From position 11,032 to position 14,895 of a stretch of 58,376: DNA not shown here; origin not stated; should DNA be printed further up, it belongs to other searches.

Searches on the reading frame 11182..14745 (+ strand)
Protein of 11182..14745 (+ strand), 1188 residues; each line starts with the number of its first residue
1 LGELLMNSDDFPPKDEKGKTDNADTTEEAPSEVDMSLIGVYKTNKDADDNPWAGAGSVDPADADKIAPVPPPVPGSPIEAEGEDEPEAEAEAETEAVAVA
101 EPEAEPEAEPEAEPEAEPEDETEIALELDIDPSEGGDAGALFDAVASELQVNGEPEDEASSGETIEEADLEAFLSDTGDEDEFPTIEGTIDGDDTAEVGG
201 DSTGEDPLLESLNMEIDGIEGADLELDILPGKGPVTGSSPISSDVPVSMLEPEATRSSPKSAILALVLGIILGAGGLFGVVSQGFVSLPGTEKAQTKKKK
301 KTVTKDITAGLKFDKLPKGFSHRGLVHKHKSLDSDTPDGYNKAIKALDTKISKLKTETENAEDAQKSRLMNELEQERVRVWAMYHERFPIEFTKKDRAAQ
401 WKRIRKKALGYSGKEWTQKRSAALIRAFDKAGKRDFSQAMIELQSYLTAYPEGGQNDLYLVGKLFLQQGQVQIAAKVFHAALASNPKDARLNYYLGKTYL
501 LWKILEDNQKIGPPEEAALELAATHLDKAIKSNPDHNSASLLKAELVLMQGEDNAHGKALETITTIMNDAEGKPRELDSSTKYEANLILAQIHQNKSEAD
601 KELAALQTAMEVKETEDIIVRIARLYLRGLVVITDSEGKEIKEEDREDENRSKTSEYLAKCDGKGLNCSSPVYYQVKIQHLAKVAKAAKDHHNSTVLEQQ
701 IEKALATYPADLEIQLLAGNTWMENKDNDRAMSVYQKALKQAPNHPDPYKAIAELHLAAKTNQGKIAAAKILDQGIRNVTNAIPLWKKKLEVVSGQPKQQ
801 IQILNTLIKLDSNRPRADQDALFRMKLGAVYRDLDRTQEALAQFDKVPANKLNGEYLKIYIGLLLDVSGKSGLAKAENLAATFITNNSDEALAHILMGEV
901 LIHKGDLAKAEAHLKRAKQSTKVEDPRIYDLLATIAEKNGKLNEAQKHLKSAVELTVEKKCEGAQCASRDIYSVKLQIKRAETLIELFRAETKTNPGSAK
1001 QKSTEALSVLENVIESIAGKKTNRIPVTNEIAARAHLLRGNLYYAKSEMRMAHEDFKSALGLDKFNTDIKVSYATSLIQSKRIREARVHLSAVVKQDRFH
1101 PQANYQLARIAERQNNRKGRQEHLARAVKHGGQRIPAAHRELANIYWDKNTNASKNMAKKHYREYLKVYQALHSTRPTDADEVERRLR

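Call 42: search_protein_families(library=pfam, proteins=[window:11182-14745:+], max_evalue=0.001)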
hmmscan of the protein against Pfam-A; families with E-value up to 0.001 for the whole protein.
window:11182-14745:+ (1188 aa): 13 families
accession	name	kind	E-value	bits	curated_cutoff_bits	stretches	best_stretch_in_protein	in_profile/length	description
PF13432.12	TPR_16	-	2.6e-26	92.1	32.7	1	462-500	4-42/65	Tetratricopeptide repeat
PF14559.12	TPR_19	-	1.9e-21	76.6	25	2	701-754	14-67/68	Tetratricopeptide repeat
PF07719.23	TPR_2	-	7.2e-19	66.7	27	0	717-745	6-34/34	Tetratricopeptide repeat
PF13428.12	TPR_14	-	3.6e-18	64.7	23.5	0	458-497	4-43/44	Tetratricopeptide repeat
PF23914.1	TPR_CcmH_CycH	-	9e-14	52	42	1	1037-1116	54-136/158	Cytochrome c-type biogenesis protein H TPR domain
PF00515.34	TPR_1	-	9.8e-14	50.9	27.8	0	1033-1064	1-32/34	Tetratricopeptide repeat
PF13181.12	TPR_8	-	2.5e-12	46.3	25.7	0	927-955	2-30/34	Tetratricopeptide repeat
PF13431.12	TPR_17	-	8.8e-11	41.6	24.4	0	735-769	2-32/34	Tetratricopeptide repeat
PF13414.12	TPR_11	-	4e-09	36.4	26.8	1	462-500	1-39/42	TPR repeat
PF12895.13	ANAPC3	-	6.7e-07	29.9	27.2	0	1034-1091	25-80/82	Anaphase-promoting complex, cyclosome, subunit 3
PF13176.12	TPR_7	-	3.1e-06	27.3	27.9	0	726-745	13-34/36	Tetratricopeptide repeat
PF13424.12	TPR_12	-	0.00012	22.7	30.1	1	891-955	3-74/77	Tetratricopeptide repeat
PF13374.12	TPR_10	-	0.00071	20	27.5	0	825-847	6-28/42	Tetratricopeptide repeat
